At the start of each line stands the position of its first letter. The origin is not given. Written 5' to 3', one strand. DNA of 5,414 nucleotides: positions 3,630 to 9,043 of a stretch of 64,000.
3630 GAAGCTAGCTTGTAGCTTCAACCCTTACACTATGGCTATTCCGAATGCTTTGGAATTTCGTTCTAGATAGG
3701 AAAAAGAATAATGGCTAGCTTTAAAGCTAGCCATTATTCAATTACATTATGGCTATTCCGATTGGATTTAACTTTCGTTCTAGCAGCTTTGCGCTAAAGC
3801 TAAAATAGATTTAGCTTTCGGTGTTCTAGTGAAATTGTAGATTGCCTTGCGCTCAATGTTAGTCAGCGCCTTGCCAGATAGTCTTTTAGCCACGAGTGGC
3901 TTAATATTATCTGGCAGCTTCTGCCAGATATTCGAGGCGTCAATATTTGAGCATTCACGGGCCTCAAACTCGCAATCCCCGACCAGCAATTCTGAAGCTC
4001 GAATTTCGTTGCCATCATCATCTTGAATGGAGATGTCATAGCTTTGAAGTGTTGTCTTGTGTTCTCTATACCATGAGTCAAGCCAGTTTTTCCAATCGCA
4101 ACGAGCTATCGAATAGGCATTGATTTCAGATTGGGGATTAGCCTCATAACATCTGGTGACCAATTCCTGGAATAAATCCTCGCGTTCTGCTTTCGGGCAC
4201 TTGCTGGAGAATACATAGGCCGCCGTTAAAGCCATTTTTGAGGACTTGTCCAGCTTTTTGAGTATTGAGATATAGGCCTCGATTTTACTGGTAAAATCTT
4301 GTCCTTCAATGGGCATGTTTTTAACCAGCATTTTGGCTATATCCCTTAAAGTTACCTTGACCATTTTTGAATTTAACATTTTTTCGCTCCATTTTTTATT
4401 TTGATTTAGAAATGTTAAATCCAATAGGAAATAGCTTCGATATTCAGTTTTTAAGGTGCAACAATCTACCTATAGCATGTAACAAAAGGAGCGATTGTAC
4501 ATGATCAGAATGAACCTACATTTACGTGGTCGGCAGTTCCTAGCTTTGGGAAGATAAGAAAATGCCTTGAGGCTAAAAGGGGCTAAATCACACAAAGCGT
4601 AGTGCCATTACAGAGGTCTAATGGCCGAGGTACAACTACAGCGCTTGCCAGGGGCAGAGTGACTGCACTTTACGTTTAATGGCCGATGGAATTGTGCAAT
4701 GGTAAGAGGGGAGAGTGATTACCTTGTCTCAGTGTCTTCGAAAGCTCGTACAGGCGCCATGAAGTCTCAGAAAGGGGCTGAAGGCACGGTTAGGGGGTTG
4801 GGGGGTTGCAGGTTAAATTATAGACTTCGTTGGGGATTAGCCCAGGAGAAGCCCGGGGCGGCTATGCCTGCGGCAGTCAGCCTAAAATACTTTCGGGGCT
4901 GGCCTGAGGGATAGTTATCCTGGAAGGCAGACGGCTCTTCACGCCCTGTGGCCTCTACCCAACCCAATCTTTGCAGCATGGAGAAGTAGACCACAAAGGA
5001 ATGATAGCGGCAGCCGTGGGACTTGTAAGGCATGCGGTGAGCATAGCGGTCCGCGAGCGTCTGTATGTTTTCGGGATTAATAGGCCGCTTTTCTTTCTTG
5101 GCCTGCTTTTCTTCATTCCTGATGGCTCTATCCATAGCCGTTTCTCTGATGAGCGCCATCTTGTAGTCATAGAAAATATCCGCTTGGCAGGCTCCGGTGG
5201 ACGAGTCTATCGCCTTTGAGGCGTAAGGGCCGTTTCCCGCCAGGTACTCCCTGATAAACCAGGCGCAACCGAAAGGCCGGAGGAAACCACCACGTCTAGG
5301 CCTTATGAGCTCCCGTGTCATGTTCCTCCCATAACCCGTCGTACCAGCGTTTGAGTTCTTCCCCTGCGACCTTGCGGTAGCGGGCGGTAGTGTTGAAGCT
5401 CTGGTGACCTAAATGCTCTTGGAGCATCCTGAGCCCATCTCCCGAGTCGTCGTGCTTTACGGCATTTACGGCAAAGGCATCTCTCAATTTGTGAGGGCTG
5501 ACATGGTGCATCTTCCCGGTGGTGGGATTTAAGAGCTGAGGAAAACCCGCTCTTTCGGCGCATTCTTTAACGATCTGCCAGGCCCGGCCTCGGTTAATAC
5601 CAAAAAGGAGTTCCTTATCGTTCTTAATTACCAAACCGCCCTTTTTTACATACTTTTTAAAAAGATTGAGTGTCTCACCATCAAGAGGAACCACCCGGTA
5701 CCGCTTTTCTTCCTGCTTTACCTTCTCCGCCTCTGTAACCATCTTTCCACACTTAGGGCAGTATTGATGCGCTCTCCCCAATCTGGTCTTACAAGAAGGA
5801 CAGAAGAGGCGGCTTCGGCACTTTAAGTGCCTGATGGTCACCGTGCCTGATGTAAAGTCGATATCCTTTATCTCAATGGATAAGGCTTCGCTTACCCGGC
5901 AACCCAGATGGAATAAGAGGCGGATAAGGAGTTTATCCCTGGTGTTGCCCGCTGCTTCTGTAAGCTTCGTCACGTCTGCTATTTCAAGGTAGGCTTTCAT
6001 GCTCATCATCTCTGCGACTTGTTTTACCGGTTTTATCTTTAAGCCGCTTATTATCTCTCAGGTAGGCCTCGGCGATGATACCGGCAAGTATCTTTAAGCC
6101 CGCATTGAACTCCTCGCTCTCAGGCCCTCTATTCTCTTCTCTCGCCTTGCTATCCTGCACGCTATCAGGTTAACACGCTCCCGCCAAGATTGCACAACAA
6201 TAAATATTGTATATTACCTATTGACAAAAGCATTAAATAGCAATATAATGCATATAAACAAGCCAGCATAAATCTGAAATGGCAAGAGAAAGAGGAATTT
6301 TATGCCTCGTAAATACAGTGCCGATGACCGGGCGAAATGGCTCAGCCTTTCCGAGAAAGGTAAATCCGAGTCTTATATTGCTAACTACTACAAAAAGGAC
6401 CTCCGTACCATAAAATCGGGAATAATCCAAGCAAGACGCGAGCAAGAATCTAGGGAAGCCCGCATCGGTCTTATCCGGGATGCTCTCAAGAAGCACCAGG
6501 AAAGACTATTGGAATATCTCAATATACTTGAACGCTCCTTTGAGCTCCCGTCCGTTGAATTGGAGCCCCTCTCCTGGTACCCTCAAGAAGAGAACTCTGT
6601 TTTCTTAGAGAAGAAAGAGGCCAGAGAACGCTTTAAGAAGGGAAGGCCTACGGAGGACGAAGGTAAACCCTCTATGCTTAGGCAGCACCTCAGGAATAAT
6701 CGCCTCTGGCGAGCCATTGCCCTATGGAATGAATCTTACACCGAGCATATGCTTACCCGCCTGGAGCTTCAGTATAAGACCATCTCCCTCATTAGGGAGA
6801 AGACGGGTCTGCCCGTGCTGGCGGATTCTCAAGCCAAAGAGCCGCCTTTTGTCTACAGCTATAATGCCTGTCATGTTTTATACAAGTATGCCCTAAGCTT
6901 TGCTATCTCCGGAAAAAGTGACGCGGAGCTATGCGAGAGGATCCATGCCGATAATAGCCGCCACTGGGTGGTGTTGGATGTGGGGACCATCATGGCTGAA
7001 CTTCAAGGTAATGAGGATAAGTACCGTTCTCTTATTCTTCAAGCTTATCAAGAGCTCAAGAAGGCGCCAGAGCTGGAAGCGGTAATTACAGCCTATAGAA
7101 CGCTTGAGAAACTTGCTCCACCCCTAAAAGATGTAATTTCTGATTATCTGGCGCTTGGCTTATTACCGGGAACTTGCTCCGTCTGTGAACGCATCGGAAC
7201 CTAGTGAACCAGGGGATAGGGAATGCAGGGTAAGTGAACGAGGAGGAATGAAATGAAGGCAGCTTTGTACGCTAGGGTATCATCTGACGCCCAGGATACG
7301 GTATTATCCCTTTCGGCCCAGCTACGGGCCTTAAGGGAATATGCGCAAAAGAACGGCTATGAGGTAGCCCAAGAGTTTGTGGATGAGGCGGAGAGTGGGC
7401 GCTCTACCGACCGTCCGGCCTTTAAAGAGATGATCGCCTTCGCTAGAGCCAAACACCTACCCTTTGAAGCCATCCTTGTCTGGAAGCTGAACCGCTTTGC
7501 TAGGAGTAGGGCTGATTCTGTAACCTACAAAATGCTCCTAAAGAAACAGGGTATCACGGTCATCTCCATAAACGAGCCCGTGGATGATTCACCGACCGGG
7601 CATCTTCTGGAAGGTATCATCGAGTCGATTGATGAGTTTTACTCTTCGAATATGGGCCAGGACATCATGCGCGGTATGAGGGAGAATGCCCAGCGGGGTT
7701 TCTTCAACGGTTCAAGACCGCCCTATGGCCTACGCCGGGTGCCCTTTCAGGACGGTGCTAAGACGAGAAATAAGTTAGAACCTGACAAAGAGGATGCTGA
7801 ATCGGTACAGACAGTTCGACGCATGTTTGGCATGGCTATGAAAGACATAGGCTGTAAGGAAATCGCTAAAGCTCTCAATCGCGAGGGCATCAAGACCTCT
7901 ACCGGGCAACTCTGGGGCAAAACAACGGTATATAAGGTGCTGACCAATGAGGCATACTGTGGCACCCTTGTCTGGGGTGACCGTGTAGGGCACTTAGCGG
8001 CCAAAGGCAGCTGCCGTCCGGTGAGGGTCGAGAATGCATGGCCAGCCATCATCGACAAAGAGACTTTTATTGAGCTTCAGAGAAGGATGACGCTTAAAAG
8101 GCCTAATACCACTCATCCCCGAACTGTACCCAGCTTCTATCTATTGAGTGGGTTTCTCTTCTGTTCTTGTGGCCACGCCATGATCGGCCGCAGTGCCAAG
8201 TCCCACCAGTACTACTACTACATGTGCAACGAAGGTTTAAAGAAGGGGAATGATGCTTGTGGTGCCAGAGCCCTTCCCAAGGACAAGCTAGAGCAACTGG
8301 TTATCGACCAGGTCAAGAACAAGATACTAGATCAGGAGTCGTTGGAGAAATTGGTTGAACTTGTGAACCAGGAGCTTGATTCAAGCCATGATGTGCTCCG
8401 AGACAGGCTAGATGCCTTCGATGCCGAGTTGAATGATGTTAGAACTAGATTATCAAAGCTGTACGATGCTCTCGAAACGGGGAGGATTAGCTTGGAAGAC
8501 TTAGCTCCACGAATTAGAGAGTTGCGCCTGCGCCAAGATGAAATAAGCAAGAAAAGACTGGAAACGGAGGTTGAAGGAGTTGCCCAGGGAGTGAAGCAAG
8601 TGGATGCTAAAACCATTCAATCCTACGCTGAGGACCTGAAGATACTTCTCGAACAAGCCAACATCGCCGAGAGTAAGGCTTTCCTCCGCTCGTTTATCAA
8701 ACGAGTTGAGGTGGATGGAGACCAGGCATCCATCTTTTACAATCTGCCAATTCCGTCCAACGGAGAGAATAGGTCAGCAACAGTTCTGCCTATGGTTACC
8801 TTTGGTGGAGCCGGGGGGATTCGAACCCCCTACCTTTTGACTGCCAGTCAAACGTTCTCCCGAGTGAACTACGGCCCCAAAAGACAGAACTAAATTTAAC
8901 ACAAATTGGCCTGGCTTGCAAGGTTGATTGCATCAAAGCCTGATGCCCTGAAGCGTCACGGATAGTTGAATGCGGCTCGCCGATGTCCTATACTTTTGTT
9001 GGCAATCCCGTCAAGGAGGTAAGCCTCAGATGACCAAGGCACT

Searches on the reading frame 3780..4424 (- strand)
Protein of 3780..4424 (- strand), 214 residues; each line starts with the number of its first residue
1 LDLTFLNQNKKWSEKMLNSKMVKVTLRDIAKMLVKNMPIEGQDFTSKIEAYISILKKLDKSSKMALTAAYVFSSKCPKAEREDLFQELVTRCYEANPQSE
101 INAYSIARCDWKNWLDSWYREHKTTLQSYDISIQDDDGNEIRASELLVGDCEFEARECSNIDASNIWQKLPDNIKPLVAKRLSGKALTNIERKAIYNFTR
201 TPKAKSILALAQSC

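Call 7: search_protein_families(library=pfam, proteins=[window:3780-4424:-], max_evalue=0.01)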
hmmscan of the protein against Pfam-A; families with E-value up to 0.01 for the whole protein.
window:3780-4424:- (214 aa): 0 families

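Call 16: find_related_loci(query=window:3780-4424:-, collection=viral_contigs, flank=5000)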
Query window:3780-4424:- (214 aa) in viral_contigs; peptide patterns used: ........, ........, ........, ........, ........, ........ (x = any residue, [..] = any of these).
4 stretches matched a pattern, but none encodes a relative of the query by tblastn (E <= 1e-3).

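Call 51: search_solved_structures(query=A4, max_evalue=10, show_alignments=2)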
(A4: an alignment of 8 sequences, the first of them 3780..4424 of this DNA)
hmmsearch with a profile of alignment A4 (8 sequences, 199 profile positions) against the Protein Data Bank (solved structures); distinct sequences matched with E-value up to 10: 7.
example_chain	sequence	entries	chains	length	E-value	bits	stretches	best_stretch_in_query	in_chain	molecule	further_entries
1o3x_A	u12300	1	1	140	0.096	15.3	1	16-82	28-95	ADP-ribosylation factor binding protein GGA1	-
1nwm_X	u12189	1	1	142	0.096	15.3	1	16-82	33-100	ADP-ribosylation factor binding protein GGA1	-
1naf_A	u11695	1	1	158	0.12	15.1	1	16-82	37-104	ADP-ribosylation factor binding protein GGA1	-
1oxz_A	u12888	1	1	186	0.18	14.4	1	16-82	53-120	ADP-ribosylation factor binding protein GGA1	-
2hz2_A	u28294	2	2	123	0.4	13.3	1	12-59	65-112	Cyanoglobin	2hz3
1mwb_A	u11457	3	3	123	0.42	13.2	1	12-58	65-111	Cyanoglobin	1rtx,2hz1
1s69_A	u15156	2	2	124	0.43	13.2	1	12-58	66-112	Cyanoglobin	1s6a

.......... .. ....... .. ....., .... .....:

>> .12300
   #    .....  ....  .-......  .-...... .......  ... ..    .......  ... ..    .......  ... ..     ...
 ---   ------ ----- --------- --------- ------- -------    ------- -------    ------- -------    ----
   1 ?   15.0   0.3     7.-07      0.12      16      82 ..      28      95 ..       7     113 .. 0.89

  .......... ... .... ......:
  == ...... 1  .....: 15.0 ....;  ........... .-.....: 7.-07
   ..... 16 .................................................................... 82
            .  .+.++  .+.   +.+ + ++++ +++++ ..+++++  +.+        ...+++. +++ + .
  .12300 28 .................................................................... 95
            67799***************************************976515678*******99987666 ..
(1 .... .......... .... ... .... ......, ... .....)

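Call 52: search_protein_families(library=pfam, alignment_id=A4, max_evalue=10)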
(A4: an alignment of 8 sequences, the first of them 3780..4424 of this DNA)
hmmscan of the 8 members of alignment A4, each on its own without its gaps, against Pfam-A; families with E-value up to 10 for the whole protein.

A. member 1, window:3780-4424:- (214 aa): 2 families
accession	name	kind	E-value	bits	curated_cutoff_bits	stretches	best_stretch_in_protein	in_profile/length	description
PF20194.3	DUF6557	-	0.053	14.5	27.8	1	22-115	6-96/144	Family of unknown function (DUF6557)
PF09654.15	DUF2396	-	0.059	14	21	1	92-124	32-64/157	Protein of unknown function (DUF2396)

B. families by the number of members that match (of 8 scanned): 10 families
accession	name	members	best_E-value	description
PF01297.22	ZnuA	2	0.028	Zinc-uptake complex component A periplasmic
PF09654.15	DUF2396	2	0.047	Protein of unknown function (DUF2396)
PF20194.3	DUF6557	2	0.053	Family of unknown function (DUF6557)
PF05003.17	DUF668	1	0.003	Protein of unknown function (DUF668)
PF21047.3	HEAT_Maestro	1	0.035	Maestro, HEAT repeats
PF16987.10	KIX_2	1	0.035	KIX domain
PF14196.11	ATC_hydrolase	1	0.052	L-2-amino-thiazoline-4-carboxylic acid hydrolase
PF20222.3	DUF6581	1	0.055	Family of unknown function (DUF6581)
PF22564.2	HAAS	1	0.11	HAAS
PF07313.18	AmiA-like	1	0.15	N-acetylmuramoyl-L-alanine amidase-like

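Call 54: find_homologous_proteins(query=A4, max_evalue=0.01)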
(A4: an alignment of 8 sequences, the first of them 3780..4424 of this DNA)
Query A4 (8 sequences) (214 aa, profile of the alignment): 454 proteins with E <= 0.01 among 4135 candidates; the best 120 are listed.
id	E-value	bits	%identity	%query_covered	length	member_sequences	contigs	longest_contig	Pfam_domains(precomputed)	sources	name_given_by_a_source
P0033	3.5e-93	329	54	93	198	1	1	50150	-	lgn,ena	-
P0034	1.9e-91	323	58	90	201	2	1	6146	-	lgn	-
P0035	2.4e-90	319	83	90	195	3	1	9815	-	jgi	jgi:hypothetical protein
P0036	1.2e-89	317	92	93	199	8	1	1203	-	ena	-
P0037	4.5e-88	312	58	93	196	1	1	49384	-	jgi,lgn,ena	-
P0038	2.3e-87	310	84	90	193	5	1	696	-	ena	-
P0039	1.1e-86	307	42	79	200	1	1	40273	-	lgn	-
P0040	4.4e-85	302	59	90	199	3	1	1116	-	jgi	-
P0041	2.5e-82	293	58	90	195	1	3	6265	-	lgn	-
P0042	5.3e-81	289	58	90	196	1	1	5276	-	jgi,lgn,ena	-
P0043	6.4e-76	272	45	88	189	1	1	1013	-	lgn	-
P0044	1.4e-75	271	45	86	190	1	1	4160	-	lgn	-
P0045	2.8e-75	270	43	87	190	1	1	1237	-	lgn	-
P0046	6.9e-75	269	44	87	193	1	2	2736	-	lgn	-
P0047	8.2e-75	269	50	82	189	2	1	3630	-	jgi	jgi:hypothetical protein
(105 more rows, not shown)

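Call 59: find_related_loci(query=A6, collection=viral_contigs, flank=4000)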
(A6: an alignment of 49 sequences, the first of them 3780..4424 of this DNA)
Query A6 (214 aa) in viral_contigs; peptide patterns used: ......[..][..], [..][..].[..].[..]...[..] (x = any residue, [..] = any of these).
124 stretches matched a pattern, but none encodes a relative of the query by tblastn (E <= 1e-3).

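Call 61: search_protein_families(library=phrogs, proteins=[window:3780-4424:-], max_evalue=0.001)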
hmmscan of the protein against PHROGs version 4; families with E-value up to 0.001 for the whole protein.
window:3780-4424:- (214 aa): 0 families

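Call 64: predict_structure(alignment_id=A6)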
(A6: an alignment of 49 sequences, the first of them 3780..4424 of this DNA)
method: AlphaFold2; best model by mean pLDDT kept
length: 214 residues; sequences in the alignment: 49
mean_pLDDT: 75.9   pTM: 0.51
mean pLDDT of the five models: 75.9, 73.8, 71.6, 70.7, 70.4
residues with pLDDT >= 90: 56; 70-90: 93; 50-70: 35; < 50: 30
segments of 3 or more residues with pLDDT < 50: 5-20, 126-129, 147-153
pLDDT, mean of each block of 10 residues (from residue 1): 48 42 82 83 86 93 92 85 92 89 87 82 55 56 49 50 78 89 84 89 85 68
secondary structure, 60 per line:
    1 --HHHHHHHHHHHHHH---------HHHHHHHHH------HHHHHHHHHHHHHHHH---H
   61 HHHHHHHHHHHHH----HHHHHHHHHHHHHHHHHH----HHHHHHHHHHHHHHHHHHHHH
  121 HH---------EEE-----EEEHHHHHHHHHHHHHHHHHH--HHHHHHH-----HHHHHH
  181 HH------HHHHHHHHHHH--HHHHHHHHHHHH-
elements in order: H3-16 H26-34 H41-56 H60-73 H78-95 H100-122 E132-134 E140-142 H143-160 H163-169 H175-182 H189-199 H202-213

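Call 79: search_protein_families(library=ncbifam, alignment_id=A6, max_evalue=1)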
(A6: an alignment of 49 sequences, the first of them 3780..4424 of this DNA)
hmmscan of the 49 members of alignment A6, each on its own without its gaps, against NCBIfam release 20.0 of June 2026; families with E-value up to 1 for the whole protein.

A. member 1, window:3780-4424:- (214 aa): 2 families
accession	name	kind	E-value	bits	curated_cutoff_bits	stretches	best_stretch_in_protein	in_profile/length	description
NF040928.1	ABC_lipo_SloC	subfamily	0.045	12.9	525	1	17-67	137-187/304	metal ABC transporter substrate-binding lipoprotein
TIGR02652.1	TIGR02652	hypoth_equivalog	0.1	12.7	99.55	1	92-123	35-66/162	TIGR02652 family protein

B. families by the number of members that match (of 49 scanned): 32 families (the first 25 are shown)
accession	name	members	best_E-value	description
TIGR02937.1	sigma70-ECF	22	0.00091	sigma-70 family RNA polymerase sigma factor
NF041236.1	CAS_III-E_sigma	11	3.8e-06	type III-E CRISPR-associated RpoE-like sigma factor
TIGR02950.1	SigM_subfam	8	0.0071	RNA polymerase sigma factor, SigM family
NF009166.1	PRK12513.1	7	0.0017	RNA polymerase sigma factor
NF005644.0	PRK07408.1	4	0.049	RNA polymerase sigma factor SigF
NF009188.0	PRK12536.1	3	0.0014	RNA polymerase sigma factor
TIGR02980.1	SigBFG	3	0.022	SigB/SigF/SigG family RNA polymerase sigma factor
TIGR02652.1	TIGR02652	3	0.028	TIGR02652 family protein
NF007217.0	PRK09639.1-1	3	0.035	RNA polymerase sigma factor SigX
NF047447.1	Lepto_OmpL37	2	0.0019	adhesin OmpL37 family surface protein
NF004969.0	PRK06330.1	2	0.0053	transcript cleavage factor/unknown domain fusion protein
NF007220.0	PRK09639.1-5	2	0.013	RNA polymerase sigma factor SigX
NF040928.1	ABC_lipo_SloC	2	0.036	metal ABC transporter substrate-binding lipoprotein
NF033152.0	BlaA_Yent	2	0.037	class A beta-lactamase BlaA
NF047835.1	UbiqAccUbiK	2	0.048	ubiquinone biosynthesis accessory factor UbiK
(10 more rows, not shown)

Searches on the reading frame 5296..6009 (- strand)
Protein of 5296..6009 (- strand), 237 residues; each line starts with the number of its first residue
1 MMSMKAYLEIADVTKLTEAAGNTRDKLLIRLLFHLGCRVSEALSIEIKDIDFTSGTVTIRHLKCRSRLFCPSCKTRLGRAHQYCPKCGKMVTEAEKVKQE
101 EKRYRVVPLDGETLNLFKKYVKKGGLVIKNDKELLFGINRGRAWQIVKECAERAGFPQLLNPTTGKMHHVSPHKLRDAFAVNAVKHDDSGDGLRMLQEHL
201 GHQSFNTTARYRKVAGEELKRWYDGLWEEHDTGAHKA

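Call 7: search_protein_families(library=pfam, proteins=[window:5296-6009:-], max_evalue=0.01)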
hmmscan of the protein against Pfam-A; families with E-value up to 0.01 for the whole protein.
window:5296-6009:- (237 aa): 6 families
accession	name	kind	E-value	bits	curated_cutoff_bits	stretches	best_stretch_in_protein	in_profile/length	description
PF00589.27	Phage_integrase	-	2.8e-21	76.5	27.1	1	12-215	7-169/172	Phage integrase family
PF12773.13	DZR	-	0.0014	19.2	27.3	1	66-88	20-45/45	Double zinc ribbon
PF01155.25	HypA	-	0.0026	18.2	28.9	0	64-95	67-100/112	Hydrogenase/urease nickel incorporation, metallochaperone, hypA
PF18912.6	DZR_2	-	0.0032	17.7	27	1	66-95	20-50/56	Double zinc ribbon domain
PF13920.12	zf-C3HC4_3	-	0.0059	16.8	27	1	58-92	14-47/49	Zinc finger, C3HC4 type (RING finger)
PF13248.11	Zn_ribbon_3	-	0.0071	16.2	27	0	81-92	2-13/26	zinc-ribbon domain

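Call 61: search_protein_families(library=phrogs, proteins=[window:5296-6009:-], max_evalue=0.001)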
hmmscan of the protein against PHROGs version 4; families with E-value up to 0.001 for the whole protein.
window:5296-6009:- (237 aa): 4 families
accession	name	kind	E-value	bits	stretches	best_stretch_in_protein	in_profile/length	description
phrog_216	-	integration and excision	2.4e-28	100.1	1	2-223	50-233/301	integrase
phrog_1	-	integration and excision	2.1e-26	94.4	1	6-228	269-449/611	integrase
phrog_2546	-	unknown function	1.2e-05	26.6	1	68-124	1-58/180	-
phrog_6586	-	unknown function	0.00056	20.8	1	67-98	3-34/129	-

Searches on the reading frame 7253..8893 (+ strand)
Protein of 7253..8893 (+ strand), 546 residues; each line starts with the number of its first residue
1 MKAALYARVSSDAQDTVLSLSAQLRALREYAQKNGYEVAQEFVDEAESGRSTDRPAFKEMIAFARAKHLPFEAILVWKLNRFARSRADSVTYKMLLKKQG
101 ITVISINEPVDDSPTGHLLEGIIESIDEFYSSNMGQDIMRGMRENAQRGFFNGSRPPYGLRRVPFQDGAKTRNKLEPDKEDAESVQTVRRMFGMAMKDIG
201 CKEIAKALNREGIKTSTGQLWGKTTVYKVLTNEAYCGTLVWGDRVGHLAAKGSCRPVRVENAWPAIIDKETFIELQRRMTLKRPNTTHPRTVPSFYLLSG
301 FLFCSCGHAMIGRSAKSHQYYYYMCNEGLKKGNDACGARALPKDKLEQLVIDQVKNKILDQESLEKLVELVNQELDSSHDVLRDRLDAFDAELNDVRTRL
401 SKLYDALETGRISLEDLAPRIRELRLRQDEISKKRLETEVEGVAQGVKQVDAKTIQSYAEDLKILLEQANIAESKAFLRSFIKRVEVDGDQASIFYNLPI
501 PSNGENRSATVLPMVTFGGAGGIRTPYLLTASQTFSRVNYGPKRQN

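Call 7: search_protein_families(library=pfam, proteins=[window:7253-8893:+], max_evalue=0.01)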
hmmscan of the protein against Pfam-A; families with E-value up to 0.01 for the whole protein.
window:7253-8893:+ (546 aa): 3 families
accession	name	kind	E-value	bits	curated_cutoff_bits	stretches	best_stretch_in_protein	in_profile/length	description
PF00239.26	Resolvase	-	5.7e-34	117.7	23.3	1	3-149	1-143/145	Resolvase, N terminal domain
PF07508.19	Recombinase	-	3.4e-22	79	21.1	1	184-280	3-100/102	Recombinase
PF13408.12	Zn_ribbon_recom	-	4.4e-15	56.3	25.3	1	297-355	1-58/58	Recombinase zinc beta ribbon domain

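Call 61: search_protein_families(library=phrogs, proteins=[window:7253-8893:+], max_evalue=0.001)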
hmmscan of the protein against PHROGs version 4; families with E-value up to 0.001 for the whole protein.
window:7253-8893:+ (546 aa): 2 families
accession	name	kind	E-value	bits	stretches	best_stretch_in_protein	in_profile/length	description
phrog_95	-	integration and excision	1.3e-121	408.3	1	1-505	88-580/651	integrase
phrog_125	-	DNA, RNA and nucleotide metabolism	5e-33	115.7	1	1-279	20-248/254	DNA invertase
